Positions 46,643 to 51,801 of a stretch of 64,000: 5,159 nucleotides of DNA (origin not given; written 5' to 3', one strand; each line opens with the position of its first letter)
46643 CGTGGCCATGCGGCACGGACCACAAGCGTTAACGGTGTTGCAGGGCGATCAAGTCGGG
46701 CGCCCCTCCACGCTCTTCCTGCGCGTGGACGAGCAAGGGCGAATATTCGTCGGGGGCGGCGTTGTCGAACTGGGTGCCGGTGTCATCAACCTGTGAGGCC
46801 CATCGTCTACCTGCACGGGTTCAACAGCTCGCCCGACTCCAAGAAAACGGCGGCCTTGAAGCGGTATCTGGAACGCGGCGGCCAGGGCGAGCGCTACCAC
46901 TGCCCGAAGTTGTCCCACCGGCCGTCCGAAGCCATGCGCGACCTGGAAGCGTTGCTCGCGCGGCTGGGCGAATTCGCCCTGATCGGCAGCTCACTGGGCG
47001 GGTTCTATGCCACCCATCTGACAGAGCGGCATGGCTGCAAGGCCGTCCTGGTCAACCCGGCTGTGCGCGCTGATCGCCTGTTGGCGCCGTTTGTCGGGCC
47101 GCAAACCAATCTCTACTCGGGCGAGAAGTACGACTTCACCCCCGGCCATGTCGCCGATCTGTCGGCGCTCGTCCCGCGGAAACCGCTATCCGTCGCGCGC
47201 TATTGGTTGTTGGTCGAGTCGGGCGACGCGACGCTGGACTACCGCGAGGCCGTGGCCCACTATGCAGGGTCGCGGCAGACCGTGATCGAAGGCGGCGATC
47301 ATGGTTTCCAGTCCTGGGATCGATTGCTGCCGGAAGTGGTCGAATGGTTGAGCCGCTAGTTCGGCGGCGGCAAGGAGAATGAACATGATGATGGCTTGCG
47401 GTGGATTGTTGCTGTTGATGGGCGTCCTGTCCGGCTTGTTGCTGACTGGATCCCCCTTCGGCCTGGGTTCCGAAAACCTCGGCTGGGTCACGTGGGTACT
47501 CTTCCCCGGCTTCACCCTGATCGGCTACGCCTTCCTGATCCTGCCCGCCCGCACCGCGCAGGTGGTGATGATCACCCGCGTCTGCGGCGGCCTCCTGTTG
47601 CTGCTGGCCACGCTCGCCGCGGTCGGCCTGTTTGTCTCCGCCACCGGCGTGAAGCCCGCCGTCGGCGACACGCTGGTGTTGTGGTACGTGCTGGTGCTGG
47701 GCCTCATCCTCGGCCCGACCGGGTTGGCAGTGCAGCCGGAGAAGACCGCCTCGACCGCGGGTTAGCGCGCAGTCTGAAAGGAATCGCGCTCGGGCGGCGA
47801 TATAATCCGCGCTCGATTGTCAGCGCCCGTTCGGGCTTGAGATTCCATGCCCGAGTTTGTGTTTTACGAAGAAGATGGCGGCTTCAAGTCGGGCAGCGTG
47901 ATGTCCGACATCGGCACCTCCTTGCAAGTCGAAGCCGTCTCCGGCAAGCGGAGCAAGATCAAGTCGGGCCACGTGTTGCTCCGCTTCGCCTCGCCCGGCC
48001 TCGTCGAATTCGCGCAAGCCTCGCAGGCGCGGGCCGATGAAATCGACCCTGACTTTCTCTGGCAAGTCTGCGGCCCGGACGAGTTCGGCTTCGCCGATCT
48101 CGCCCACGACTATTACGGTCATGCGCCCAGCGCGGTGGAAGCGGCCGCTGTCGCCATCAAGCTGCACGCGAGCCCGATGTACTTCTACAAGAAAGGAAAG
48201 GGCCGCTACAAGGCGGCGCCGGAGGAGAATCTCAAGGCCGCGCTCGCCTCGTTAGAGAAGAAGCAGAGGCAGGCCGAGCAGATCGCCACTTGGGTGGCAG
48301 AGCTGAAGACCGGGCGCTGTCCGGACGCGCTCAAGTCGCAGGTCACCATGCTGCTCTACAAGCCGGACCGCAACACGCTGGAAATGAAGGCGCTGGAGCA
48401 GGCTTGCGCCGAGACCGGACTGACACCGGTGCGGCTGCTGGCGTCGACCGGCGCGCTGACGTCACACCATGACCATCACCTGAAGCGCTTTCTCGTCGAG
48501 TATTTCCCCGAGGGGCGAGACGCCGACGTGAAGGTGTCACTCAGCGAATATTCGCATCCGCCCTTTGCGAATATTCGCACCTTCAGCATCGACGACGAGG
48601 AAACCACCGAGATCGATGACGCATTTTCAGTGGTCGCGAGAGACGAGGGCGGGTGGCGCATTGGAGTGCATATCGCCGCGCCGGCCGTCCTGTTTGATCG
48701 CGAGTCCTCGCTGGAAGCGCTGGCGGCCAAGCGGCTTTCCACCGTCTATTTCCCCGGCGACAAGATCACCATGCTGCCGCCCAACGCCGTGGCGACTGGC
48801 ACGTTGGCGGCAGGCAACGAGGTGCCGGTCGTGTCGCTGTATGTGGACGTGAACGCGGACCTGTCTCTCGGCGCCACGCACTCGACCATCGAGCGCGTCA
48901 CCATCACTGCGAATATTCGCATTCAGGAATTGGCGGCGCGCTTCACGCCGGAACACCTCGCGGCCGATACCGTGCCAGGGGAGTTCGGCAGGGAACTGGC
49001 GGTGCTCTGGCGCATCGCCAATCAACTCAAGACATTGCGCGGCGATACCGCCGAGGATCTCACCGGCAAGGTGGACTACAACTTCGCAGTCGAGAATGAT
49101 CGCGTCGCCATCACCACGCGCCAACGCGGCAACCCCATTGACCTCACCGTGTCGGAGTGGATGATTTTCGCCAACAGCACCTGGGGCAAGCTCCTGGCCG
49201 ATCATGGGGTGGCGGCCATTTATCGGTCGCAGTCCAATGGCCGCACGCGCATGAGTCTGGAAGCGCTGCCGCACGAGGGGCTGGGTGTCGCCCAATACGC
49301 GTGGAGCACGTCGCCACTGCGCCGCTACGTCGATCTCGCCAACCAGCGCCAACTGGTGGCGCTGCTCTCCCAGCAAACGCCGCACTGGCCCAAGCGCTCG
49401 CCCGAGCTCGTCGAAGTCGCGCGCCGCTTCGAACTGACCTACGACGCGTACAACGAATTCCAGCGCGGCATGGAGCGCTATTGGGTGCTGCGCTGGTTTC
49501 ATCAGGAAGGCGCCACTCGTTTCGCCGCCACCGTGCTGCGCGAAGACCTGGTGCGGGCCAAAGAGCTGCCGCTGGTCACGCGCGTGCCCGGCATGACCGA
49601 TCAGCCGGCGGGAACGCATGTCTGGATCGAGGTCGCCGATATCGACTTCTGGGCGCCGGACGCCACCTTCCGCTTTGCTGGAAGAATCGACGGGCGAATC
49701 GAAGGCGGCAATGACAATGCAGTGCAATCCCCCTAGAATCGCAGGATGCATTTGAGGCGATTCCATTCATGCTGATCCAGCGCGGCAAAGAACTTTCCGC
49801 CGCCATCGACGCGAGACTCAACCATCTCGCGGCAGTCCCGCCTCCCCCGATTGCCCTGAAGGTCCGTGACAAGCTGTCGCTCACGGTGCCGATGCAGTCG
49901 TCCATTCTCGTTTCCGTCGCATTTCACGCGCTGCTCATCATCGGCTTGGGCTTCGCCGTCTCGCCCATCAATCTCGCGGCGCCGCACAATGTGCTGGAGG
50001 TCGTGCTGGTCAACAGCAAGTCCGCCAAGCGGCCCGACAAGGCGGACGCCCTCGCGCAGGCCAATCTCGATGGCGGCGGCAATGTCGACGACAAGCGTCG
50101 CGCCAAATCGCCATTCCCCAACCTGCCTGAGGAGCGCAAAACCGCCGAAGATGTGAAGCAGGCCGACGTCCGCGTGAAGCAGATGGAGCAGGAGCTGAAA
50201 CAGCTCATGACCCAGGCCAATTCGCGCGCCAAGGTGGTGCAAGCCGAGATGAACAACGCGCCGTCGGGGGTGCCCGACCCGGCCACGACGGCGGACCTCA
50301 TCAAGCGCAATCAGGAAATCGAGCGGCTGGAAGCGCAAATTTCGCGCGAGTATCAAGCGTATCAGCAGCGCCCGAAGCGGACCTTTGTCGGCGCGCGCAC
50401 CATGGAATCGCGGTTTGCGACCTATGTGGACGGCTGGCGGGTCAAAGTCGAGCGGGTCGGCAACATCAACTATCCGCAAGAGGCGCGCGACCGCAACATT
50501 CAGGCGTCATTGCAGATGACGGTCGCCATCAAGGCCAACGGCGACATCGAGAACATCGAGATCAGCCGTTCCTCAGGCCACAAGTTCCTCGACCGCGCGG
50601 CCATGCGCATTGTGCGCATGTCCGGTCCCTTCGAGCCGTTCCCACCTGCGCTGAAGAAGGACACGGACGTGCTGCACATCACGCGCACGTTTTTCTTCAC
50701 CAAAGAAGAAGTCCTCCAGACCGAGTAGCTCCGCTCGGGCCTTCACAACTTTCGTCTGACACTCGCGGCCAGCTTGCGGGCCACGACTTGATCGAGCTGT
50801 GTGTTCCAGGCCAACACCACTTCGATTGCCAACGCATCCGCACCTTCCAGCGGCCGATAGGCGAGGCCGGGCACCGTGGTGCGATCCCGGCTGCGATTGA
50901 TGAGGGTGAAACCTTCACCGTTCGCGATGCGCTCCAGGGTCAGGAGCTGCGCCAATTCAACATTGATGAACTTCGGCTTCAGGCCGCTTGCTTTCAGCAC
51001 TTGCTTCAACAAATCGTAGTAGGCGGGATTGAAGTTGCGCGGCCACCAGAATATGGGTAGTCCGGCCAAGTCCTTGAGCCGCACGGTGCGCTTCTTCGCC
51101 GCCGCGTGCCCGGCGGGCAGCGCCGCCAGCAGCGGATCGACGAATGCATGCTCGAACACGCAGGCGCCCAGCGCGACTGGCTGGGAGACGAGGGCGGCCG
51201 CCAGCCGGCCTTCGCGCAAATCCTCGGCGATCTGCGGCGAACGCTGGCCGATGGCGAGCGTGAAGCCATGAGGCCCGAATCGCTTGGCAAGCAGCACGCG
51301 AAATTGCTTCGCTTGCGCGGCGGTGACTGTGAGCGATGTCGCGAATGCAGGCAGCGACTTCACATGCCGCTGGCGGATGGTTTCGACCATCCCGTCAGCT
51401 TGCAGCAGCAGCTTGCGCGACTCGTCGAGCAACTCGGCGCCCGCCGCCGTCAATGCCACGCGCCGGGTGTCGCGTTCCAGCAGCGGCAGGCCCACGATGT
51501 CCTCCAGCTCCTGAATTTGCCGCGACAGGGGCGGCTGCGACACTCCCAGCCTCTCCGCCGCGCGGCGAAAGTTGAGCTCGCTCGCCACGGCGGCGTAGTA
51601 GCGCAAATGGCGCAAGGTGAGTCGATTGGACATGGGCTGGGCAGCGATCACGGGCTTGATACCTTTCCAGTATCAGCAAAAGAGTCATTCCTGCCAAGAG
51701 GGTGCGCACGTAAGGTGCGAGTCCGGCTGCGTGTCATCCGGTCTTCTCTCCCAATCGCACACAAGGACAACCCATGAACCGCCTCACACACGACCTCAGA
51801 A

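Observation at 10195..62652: Highly iterated 12-bp palindrome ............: 24 perfect copies in 52 kb of high-GC DNA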

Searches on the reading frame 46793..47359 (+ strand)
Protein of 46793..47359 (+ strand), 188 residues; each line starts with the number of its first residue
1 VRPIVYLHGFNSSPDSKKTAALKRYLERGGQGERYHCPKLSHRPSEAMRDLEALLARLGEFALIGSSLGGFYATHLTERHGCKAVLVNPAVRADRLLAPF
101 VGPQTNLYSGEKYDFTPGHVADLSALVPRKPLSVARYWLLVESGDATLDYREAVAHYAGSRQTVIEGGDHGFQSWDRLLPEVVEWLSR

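Call 33: search_protein_families(library=pfam, proteins=[window:46793-47359:+], max_evalue=0.001)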
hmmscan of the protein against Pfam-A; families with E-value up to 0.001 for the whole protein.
window:46793-47359:+ (188 aa): 2 families
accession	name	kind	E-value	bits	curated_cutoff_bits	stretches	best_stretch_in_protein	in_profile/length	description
PF05728.18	UPF0227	-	1.1e-43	149.7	21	1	4-185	2-185/187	Uncharacterised protein family (UPF0227)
PF12697.13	Abhydrolase_6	-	4e-09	37.9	26.3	1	4-170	1-177/217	Alpha/beta hydrolase family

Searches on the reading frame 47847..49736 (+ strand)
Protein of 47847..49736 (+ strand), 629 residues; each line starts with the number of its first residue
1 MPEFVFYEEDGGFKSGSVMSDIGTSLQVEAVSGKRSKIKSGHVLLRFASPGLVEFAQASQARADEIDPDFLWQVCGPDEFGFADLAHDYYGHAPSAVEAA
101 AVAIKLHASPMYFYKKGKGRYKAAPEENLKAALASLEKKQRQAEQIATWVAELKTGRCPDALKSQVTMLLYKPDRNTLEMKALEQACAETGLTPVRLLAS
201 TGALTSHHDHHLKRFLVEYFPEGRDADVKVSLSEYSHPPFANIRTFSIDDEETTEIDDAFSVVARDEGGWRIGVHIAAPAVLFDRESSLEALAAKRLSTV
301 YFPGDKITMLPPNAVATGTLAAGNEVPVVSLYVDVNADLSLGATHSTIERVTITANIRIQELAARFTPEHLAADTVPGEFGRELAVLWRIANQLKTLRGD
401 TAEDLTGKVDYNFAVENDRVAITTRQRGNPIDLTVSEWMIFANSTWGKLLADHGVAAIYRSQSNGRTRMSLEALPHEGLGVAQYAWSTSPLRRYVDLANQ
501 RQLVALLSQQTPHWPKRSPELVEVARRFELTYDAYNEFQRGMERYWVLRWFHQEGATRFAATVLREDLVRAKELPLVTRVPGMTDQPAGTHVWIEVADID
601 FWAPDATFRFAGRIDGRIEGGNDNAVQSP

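Call 8: search_protein_families(library=pfam, proteins=[window:47847-49736:+])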
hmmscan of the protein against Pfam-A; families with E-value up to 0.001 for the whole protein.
window:47847-49736:+ (629 aa): 1 family
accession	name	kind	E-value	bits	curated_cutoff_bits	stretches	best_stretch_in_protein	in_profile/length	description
PF00773.25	RNB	-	3.2e-42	145.4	29.3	2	241-464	5-229/326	RNB domain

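Call 35: find_related_loci(query=window:47847-49736:+, collection=metagenome_contigs, flank=10000)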
Query window:47847-49736:+ (629 aa) in metagenome_contigs; peptide patterns used: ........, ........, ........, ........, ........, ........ (x = any residue, [..] = any of these).
444 stretches matched a pattern; 362 encode a relative of the query (tblastn E <= 1e-3); the best 80 are kept; 80 distinct loci.
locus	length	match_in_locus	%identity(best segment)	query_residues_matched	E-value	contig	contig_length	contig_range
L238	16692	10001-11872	62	1-629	0e+0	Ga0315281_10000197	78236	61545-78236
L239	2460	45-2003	54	1-629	0e+0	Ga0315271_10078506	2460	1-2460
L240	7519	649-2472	56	5-602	0e+0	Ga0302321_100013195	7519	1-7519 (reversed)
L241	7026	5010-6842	56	5-608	0e+0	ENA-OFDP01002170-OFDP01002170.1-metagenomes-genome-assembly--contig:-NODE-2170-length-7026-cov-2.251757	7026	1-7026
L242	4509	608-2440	55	5-608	0e+0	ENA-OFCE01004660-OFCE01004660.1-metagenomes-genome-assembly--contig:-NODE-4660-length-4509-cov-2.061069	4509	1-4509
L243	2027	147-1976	52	1-610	0e+0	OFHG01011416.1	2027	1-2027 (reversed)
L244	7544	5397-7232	52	1-612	0e+0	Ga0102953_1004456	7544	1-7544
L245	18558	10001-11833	52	2-612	0e+0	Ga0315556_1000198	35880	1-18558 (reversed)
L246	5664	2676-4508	55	5-608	0e+0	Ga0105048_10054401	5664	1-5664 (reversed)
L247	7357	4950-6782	55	5-608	0e+0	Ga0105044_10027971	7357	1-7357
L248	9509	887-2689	53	2-602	0e+0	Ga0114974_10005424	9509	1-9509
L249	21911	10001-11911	51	1-614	0e+0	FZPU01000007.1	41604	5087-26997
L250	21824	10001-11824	54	5-610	0e+0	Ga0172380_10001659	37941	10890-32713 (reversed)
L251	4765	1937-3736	53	2-601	0e+0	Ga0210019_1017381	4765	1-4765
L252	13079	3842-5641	52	2-601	0e+0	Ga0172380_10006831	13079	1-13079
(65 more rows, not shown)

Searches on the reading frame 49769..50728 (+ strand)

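Call 33: search_protein_families(library=pfam, proteins=[window:49769-50728:+], max_evalue=0.001)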
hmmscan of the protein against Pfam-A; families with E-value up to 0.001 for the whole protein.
window:49769-50728:+ (319 aa): 2 families
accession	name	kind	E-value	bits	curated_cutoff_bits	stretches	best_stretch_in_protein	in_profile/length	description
PF03544.19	TonB_C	-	3.7e-15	56.6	24.6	1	232-300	2-68/79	Gram-negative bacterial TonB protein C-terminal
PF13103.11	TonB_2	-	1.2e-07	32.2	22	1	242-294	22-73/85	TonB C terminal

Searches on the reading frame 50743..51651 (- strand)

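Call 33: search_protein_families(library=pfam, proteins=[window:50743-51651:-], max_evalue=0.001)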
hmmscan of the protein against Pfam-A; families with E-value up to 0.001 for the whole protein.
window:50743-51651:- (302 aa): 2 families
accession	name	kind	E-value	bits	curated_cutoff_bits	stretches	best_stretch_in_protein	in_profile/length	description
PF00126.33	HTH_1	-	9.1e-23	80.4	26.6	1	13-71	1-59/60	Bacterial regulatory helix-turn-helix protein, lysR family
PF03466.25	LysR_substrate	-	9.1e-16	58.3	28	1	138-299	44-205/209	LysR substrate binding domain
